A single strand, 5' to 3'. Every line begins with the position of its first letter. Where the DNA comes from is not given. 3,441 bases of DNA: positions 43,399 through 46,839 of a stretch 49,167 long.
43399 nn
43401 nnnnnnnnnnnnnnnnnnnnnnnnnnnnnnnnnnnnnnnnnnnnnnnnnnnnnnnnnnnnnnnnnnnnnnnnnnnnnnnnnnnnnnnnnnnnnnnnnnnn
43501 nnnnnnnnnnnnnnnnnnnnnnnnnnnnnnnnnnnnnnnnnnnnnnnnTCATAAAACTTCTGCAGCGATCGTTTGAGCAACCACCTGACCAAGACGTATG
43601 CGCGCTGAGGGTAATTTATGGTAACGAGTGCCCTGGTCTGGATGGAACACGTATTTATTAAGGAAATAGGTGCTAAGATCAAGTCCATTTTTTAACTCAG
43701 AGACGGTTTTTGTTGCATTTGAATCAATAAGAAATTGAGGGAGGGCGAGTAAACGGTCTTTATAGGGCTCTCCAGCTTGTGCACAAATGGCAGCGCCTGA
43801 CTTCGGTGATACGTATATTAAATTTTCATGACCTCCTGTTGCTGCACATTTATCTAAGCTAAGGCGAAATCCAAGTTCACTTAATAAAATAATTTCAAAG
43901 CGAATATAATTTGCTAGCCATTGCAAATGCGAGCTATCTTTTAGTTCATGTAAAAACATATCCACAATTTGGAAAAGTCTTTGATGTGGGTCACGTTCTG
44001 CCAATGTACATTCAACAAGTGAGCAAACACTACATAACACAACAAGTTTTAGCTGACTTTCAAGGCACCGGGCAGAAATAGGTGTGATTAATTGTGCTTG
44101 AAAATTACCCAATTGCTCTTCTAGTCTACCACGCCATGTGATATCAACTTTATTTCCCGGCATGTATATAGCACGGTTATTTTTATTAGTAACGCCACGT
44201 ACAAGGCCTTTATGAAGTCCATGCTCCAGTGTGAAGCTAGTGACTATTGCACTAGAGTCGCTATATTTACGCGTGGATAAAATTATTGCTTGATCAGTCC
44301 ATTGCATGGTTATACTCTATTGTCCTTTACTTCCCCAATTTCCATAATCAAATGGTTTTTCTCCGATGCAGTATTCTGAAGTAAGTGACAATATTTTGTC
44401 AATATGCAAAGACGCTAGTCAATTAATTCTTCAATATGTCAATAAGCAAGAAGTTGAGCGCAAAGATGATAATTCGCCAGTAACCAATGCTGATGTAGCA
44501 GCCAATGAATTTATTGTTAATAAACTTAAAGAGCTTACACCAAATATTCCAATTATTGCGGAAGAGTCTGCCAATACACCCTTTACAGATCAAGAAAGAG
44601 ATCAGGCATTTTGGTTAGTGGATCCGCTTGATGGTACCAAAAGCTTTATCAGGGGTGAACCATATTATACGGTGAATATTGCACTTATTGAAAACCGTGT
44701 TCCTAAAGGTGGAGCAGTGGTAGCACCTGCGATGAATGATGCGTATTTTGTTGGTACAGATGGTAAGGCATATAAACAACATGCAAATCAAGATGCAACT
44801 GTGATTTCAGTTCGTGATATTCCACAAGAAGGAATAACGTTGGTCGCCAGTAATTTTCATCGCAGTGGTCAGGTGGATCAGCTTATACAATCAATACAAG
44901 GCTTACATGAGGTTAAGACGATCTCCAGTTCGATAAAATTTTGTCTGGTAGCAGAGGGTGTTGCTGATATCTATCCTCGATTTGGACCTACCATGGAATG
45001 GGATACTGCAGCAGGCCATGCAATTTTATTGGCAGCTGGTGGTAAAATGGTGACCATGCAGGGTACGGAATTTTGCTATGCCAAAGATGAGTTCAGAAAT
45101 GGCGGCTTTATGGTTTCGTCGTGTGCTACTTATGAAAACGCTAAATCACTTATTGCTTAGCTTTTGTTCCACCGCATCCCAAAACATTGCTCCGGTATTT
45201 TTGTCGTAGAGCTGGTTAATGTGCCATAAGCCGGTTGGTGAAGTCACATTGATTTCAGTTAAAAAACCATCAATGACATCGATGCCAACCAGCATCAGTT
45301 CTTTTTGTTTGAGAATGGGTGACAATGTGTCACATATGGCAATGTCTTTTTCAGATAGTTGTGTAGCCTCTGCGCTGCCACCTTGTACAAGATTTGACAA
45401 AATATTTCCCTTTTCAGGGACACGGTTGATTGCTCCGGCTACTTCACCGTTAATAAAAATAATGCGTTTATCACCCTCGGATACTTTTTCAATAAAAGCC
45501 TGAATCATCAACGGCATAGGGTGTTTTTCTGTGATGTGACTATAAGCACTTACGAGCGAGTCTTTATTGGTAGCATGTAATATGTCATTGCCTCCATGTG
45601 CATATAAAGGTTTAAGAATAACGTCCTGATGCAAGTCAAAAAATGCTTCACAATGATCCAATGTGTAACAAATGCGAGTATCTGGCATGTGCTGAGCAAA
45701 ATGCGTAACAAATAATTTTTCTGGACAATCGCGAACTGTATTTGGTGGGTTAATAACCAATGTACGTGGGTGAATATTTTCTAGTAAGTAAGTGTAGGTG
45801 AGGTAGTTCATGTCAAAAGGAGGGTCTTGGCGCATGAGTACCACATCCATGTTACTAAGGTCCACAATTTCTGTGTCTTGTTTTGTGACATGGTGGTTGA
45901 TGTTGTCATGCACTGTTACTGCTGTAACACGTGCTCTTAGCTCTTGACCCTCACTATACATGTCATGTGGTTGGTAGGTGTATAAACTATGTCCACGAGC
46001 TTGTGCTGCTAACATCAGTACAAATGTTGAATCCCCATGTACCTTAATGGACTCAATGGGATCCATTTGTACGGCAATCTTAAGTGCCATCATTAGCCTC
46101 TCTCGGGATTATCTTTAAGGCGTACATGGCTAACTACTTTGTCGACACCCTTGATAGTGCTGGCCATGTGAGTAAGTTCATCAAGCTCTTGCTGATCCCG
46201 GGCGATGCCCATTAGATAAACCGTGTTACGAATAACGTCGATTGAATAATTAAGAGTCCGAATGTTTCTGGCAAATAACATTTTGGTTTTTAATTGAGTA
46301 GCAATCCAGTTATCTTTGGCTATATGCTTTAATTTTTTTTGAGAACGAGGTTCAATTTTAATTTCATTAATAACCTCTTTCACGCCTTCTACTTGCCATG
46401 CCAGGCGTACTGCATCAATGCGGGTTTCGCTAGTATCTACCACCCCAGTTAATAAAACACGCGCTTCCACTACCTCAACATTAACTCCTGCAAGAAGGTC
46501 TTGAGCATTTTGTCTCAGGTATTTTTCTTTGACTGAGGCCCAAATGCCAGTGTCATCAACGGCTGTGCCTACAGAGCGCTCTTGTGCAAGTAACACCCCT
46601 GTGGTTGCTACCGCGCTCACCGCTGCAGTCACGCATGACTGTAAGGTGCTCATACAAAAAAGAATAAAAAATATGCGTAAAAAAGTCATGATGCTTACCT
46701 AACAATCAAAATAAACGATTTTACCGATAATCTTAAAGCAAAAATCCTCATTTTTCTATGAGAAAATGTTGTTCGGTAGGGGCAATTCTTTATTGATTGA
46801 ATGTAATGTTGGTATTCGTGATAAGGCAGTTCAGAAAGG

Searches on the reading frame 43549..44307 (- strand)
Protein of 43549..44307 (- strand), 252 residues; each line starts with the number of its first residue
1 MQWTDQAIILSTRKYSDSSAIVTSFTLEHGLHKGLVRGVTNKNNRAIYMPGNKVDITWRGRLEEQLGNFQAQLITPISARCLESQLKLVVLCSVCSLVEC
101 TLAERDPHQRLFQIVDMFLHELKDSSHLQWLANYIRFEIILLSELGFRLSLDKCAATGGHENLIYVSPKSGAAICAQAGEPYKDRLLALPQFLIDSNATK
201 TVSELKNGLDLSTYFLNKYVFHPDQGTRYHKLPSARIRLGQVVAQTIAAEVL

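Call 61: search_protein_families(library=pfam, proteins=[window:43549-44307:-], max_evalue=0.00001)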
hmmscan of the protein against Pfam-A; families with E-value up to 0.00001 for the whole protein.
window:43549-44307:- (252 aa): 2 families
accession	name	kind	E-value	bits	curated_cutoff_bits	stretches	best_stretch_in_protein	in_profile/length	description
PF02565.21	RecO_C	-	1.1e-22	80.9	22.1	1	87-223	6-152/157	Recombination protein O C terminal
PF11967.14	RecO_N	-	2.2e-19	69.7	27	1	1-74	1-77/80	Recombination protein O N terminal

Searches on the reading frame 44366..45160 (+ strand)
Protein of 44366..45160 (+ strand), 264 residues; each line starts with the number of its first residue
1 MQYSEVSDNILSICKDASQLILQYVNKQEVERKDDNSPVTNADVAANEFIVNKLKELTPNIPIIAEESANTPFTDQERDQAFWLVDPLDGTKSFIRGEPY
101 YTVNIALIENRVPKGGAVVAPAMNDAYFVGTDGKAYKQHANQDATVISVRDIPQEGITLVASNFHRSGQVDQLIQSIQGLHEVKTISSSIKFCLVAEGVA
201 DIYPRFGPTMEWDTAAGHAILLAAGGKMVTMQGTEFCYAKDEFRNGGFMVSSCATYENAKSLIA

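Call 61: search_protein_families(library=pfam, proteins=[window:44366-45160:+], max_evalue=0.00001)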
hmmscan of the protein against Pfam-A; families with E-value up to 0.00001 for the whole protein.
window:44366-45160:+ (264 aa): 1 family
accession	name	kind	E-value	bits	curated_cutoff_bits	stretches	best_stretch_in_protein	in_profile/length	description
PF00459.30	Inositol_P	-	2e-52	178.8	27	1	7-243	6-250/271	Inositol monophosphatase family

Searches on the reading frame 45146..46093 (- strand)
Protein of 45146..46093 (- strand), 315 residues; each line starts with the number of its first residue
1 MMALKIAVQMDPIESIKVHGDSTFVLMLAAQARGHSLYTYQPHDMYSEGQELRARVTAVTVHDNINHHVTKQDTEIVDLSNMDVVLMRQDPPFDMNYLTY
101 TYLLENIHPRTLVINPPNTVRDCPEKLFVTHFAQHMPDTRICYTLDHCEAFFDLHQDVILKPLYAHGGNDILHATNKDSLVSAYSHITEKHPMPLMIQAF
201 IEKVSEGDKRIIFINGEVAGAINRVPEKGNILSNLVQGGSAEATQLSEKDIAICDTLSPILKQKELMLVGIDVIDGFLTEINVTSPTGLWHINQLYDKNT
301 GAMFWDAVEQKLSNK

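Call 61: search_protein_families(library=pfam, proteins=[window:45146-46093:-], max_evalue=0.00001)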
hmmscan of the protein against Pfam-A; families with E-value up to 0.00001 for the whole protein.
window:45146-46093:- (315 aa): 4 families
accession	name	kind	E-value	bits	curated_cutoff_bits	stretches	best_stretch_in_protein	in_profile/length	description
PF02955.21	GSH-S_ATP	-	4.4e-55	186.3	23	1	125-296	1-174/175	Prokaryotic glutathione synthetase, ATP-grasp domain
PF02951.20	GSH-S_N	-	2.9e-41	140.7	21.3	1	4-121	1-119/119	Prokaryotic glutathione synthetase, N-terminal domain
PF08443.16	RimK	-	2.1e-16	60.5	21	1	136-276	18-154/188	RimK-like ATP-grasp domain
PF14398.11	ATPgrasp_YheCD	-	2.3e-06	27.5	26.8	0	131-187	24-81/255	YheC/D like ATP-grasp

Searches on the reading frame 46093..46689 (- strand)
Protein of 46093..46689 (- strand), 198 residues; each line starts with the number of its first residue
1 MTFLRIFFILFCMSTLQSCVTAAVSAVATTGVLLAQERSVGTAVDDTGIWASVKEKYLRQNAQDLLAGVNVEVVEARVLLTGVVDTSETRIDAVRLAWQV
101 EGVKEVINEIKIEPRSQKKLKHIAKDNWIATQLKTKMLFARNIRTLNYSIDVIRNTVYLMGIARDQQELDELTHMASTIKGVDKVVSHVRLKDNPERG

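Call 61: search_protein_families(library=pfam, proteins=[window:46093-46689:-], max_evalue=0.00001)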
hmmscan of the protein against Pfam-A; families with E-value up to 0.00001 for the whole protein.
window:46093-46689:- (198 aa): 1 family
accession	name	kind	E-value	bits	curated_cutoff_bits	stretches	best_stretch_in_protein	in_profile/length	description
PF04972.22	BON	-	7.3e-27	93.9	27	2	45-114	1-69/69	BON domain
